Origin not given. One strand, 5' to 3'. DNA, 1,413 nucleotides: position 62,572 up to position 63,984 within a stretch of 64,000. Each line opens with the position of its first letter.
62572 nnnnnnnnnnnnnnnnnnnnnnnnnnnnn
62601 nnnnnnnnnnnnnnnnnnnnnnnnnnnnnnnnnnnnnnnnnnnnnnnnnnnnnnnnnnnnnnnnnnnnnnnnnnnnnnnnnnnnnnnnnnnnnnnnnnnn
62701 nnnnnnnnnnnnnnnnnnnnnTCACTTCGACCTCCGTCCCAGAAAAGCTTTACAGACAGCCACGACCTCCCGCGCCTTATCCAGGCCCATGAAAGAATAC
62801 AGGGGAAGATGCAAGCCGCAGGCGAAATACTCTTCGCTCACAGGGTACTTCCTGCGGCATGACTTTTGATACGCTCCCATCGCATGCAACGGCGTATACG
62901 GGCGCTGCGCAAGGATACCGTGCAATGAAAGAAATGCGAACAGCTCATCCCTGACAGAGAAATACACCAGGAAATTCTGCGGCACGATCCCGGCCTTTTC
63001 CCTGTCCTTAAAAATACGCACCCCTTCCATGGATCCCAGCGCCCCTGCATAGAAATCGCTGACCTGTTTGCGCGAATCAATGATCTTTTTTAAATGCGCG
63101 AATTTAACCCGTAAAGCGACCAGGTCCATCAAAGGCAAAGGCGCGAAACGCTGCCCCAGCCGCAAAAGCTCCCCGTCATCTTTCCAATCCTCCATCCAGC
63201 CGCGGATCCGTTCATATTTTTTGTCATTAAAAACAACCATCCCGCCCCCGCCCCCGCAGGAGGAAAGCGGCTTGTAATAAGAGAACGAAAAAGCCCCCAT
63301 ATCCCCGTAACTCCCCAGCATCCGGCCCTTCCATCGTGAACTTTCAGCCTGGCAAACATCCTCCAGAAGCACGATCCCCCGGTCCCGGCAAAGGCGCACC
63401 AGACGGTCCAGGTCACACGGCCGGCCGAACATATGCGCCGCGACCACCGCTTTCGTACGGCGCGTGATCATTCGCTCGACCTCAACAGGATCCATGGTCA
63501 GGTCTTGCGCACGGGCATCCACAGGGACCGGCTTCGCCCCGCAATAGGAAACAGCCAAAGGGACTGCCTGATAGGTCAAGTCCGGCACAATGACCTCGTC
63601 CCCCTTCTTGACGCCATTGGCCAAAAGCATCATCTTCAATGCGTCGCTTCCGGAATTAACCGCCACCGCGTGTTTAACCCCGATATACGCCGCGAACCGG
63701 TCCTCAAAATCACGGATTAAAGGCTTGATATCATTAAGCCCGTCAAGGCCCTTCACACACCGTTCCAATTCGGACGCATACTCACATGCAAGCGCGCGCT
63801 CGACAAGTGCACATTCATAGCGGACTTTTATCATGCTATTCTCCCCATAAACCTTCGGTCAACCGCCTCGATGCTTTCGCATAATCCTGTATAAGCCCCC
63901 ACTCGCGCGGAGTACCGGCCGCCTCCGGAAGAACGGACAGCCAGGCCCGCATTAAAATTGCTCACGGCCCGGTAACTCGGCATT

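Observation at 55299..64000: Candidate undescribed surface-protein modification system: a pilin-like Cys-rich protein flanked by glycosyltransferase, kinase-like, DegT, two radical-SAM/SPASM, PP-loop amidotransferase and deacetylase genes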

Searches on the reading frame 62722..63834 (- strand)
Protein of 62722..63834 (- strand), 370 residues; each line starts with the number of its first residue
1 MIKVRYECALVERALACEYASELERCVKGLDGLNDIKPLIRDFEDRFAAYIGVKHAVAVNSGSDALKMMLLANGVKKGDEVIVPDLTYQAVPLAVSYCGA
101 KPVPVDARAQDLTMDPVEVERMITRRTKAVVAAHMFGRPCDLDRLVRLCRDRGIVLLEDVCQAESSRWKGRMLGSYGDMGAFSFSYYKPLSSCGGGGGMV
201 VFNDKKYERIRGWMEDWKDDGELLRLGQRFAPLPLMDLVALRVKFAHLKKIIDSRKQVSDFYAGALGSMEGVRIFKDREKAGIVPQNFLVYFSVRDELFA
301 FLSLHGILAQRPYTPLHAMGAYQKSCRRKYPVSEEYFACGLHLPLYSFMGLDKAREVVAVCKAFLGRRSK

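Call 3: search_protein_families(library=pfam, proteins=[window:62722-63834:-], max_evalue=0.01)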
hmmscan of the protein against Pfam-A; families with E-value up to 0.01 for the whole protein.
window:62722-63834:- (370 aa): 5 families
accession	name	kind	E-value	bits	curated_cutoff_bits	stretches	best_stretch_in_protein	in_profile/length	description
PF01041.23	DegT_DnrJ_EryC1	-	5.5e-74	250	19.8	1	38-359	24-357/360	DegT/DnrJ/EryC1/StrS aminotransferase family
PF00155.27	Aminotran_1_2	-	7.5e-10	39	19.7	1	41-159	45-185/361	Aminotransferase class I and II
PF01053.26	Cys_Met_Meta_PP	-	7.6e-06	25.2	27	1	40-159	54-173/381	Cys/Met metabolism PLP-dependent enzyme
PF00266.25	Aminotran_5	-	0.00018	21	21.5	1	40-164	45-180/371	Aminotransferase class-V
PF01212.27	Beta_elim_lyase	-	0.0022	17.8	27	1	39-266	33-230/288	Beta-eliminating lyase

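Call 4: search_protein_families(library=ncbifam, proteins=[window:62722-63834:-], max_evalue=0.01)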
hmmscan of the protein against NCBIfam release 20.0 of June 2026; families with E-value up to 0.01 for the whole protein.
window:62722-63834:- (370 aa): 36 families (the best 25 are shown)
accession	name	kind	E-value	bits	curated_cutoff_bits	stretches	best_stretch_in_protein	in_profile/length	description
TIGR04181.1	NHT_00031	hypoth_equivalog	1.4e-47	162.3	420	1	40-344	32-357/359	LegC family aminotransferase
NF008687.0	PRK11706.1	equivalog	1.2e-44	152.7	375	2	45-207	38-198/375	dTDP-4-amino-4,6-dideoxygalactose transaminase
TIGR03588.1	PseC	equivalog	1.4e-43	149.3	423.5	2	38-207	30-203/380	UDP-4-amino-4,6-dideoxy-N-acetyl-beta-L-altrosamine transaminase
TIGR04427.1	PLP_DesI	equivalog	5.2e-37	127.9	650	1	33-361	47-379/390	dTDP-4-dehydro-6-deoxyglucose aminotransferase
NF008658.2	PRK11658.1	equivalog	5.5e-34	117.4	631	1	38-211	33-204/379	UDP-4-amino-4-deoxy-L-arabinose aminotransferase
TIGR02379.1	ECA_wecE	subfamily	3.7e-33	114.8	434.85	1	44-208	37-200/376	dTDP-4-amino-4,6-dideoxy-D-glucose transaminase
NF011936.0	PRK15407.1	equivalog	3e-31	108.6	423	1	39-220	66-253/440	lipopolysaccharide biosynthesis protein RfbH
NF041364.1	GntC_guanitoxin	equivalog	1.3e-08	34.2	415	1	56-132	62-140/356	guanitoxin biosynthesis PLP-dependent (S)-gamma-hydroxy-L-arginine cyclodehydratase GntC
NF006569.0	PRK09082.1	subfamily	1.2e-07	31.2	420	1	43-159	80-202/386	methionine aminotransferase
NF005817.0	PRK07683.1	equivalog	1.8e-07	30.2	575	1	57-134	93-169/387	aminotransferase A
NF002878.0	PRK03321.1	subfamily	4.6e-07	28.9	374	1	43-131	62-150/352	histidinol-phosphate transaminase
NF005816.0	PRK07682.1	equivalog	5.3e-07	28.6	620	1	46-132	82-169/390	aminotransferase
TIGR03947.1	viomycin_VioD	equivalog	8.7e-07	28.1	390.9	1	52-132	67-148/359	capreomycidine synthase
NF005732.0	PRK07550.1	equivalog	1.6e-06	27.5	366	1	41-159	81-205/389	aminotransferase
NF009079.0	PRK12414.1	subfamily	3e-06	26.5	481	1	56-159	93-201/384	methionine aminotransferase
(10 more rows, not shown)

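Call 12: find_encoding_contigs(protein=window:62722-63834:-, flank=10000, max_places=2)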
Protein window:62722-63834:- (370 aa): 13 contigs read that carry it; 2 places shown.
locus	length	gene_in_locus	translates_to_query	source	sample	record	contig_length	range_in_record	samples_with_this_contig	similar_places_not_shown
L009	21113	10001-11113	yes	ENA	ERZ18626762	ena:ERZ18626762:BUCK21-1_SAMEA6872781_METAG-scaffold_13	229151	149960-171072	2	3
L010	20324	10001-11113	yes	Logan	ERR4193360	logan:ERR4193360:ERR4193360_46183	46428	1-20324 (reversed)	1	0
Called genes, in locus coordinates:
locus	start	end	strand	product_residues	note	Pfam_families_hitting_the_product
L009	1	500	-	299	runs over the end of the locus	-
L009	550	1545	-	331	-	PF04055:Radical_SAM, PF13186:SPASM (weak)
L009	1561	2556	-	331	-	PF04055:Radical_SAM, PF13186:SPASM (weak)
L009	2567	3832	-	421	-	PF04055:Radical_SAM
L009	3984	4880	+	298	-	-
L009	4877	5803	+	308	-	PF02558:ApbA, PF08546:ApbA_C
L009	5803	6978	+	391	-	PF00501:AMP-binding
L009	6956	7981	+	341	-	PF04055:Radical_SAM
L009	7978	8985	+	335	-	PF04055:Radical_SAM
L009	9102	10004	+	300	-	PF04055:Radical_SAM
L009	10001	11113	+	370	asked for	PF01041:DegT_DnrJ_EryC1, PF01053:Cys_Met_Meta_PP (weak), PF00155:Aminotran_1_2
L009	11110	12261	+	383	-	PF04055:Radical_SAM, PF13186:SPASM (weak)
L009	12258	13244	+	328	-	PF04055:Radical_SAM, PF13353:Fer4_12 (faint)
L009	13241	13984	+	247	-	PF00733:Asn_synthase (faint)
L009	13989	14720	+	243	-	PF10096:DUF2334 (weak)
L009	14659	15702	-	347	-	-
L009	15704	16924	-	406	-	PF04101:Glyco_tran_28_C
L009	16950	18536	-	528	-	-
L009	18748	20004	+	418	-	PF00483:NTP_transferase, PF01128:IspD, PF12804:NTP_transf_3, PF25084:LbH_EIF2B (weak), PF00132:Hexapep (weak), PF25087:GMPPB_C (weak), PF00132:Hexapep, PF14602:Hexapep_2 (weak)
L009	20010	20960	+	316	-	PF13793:Pribosyltran_N, PF00156:Pribosyltran, PF14681:UPRTase (faint), PF14572:Pribosyl_synth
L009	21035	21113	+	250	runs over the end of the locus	-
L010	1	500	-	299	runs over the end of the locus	-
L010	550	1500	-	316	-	PF04055:Radical_SAM, PF13186:SPASM (weak)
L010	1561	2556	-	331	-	PF04055:Radical_SAM, PF13186:SPASM (weak)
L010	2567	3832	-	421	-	PF04055:Radical_SAM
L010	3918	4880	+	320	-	-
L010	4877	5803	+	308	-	PF02558:ApbA, PF08546:ApbA_C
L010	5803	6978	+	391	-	PF00501:AMP-binding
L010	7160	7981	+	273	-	PF04055:Radical_SAM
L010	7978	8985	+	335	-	PF04055:Radical_SAM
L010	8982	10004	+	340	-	PF04055:Radical_SAM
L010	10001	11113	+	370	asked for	PF01041:DegT_DnrJ_EryC1, PF01053:Cys_Met_Meta_PP (weak), PF00155:Aminotran_1_2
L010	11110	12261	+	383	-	PF04055:Radical_SAM, PF13186:SPASM (weak)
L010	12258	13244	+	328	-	PF04055:Radical_SAM, PF13353:Fer4_12 (faint)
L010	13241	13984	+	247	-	PF00733:Asn_synthase (faint)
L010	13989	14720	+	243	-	PF10096:DUF2334 (weak)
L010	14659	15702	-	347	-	-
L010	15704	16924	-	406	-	PF04101:Glyco_tran_28_C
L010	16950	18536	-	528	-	-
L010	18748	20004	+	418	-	PF00483:NTP_transferase, PF01128:IspD, PF12804:NTP_transf_3, PF25084:LbH_EIF2B (weak), PF00132:Hexapep (weak), PF25087:GMPPB_C (weak), PF00132:Hexapep, PF14602:Hexapep_2 (weak)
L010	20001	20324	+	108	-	?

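Call 14: search_protein_families(library=pfam, proteins=[L009:3984-4880:+, L009:4877-5803:+, L009:5803-6978:+, L009:6956-7981:+, L009:7978-8985:+, L010:8982-10004:+, L009:2567-3832:-, L009:1561-2556:-, L009:550-1545:-], max_evalue=0.01)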
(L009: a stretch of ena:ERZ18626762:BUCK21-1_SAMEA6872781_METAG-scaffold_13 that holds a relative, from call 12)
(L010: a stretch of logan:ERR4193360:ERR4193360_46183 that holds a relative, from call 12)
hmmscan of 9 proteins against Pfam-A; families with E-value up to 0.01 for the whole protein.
L009:3984-4880:+ (298 aa): 3 families
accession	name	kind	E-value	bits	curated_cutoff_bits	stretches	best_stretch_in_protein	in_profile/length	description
PF02540.23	NAD_synthase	-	0.0026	17.3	21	1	38-106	19-88/242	NAD synthase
PF03054.22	tRNA_Me_trans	-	0.0031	17.6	20.6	0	39-131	2-104/202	tRNA methyl transferase HUP domain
PF24167.1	DUF7411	-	0.0036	17.3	28.7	1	40-117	3-77/194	Family of unknown function (DUF7411)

L009:4877-5803:+ (308 aa): 3 families
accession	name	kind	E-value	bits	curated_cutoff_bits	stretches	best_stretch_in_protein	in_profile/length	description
PF08546.17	ApbA_C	-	6.2e-19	69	22.7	1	176-296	3-121/125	Ketopantoate reductase PanE/ApbA C terminal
PF02558.23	ApbA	-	1.3e-17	64.2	22.2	1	6-151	1-146/150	Ketopantoate reductase PanE/ApbA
PF00899.27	ThiF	-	0.00072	19.2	28.1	1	4-34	21-53/238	ThiF family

L009:5803-6978:+ (391 aa): 1 family
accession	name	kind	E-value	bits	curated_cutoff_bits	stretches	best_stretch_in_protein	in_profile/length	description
PF00501.34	AMP-binding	-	3e-08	33.3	29.9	1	62-223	167-335/384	AMP-binding enzyme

L009:6956-7981:+ (341 aa): 2 families
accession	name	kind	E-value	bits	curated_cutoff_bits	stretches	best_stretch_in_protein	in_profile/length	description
PF04055.27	Radical_SAM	-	6e-22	79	29.5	1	18-169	3-158/166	Radical SAM superfamily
PF13353.11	Fer4_12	-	0.0015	19.2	22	1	19-95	12-90/137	4Fe-4S single cluster domain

L009:7978-8985:+ (335 aa): 2 families
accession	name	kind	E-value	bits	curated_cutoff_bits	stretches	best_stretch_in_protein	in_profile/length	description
PF04055.27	Radical_SAM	-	5.8e-16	59.5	29.5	1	33-166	1-138/166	Radical SAM superfamily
PF13186.11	SPASM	-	1e-05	26.1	21.5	1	241-306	1-66/67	Iron-sulfur cluster-binding domain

L010:8982-10004:+ (340 aa): 2 families
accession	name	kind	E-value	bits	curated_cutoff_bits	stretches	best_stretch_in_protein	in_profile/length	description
PF04055.27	Radical_SAM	-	6.1e-17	62.7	29.5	1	19-160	3-152/166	Radical SAM superfamily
PF13353.11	Fer4_12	-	8.4e-05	23.3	22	1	17-101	10-98/137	4Fe-4S single cluster domain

L009:2567-3832:- (421 aa): 2 families
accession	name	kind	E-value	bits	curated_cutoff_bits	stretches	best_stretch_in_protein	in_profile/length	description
PF04055.27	Radical_SAM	-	5.3e-19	69.4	29.5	1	193-355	2-166/166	Radical SAM superfamily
PF02310.24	B12-binding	-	0.0067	16.7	32.1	0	35-130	19-111/121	B12 binding domain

L009:1561-2556:- (331 aa): 2 families
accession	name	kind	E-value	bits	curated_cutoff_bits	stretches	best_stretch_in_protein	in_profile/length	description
PF04055.27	Radical_SAM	-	9.1e-13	49.1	29.5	1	35-170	3-142/166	Radical SAM superfamily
PF13186.11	SPASM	-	1.1e-05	26.1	21.5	1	241-306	1-66/67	Iron-sulfur cluster-binding domain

L009:550-1545:- (331 aa): 2 families
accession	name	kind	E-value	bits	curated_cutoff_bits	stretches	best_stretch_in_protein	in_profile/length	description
PF04055.27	Radical_SAM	-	4e-10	40.6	29.5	1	35-167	3-139/166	Radical SAM superfamily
PF13186.11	SPASM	-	8.4e-08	32.8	21.5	1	241-307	1-67/67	Iron-sulfur cluster-binding domain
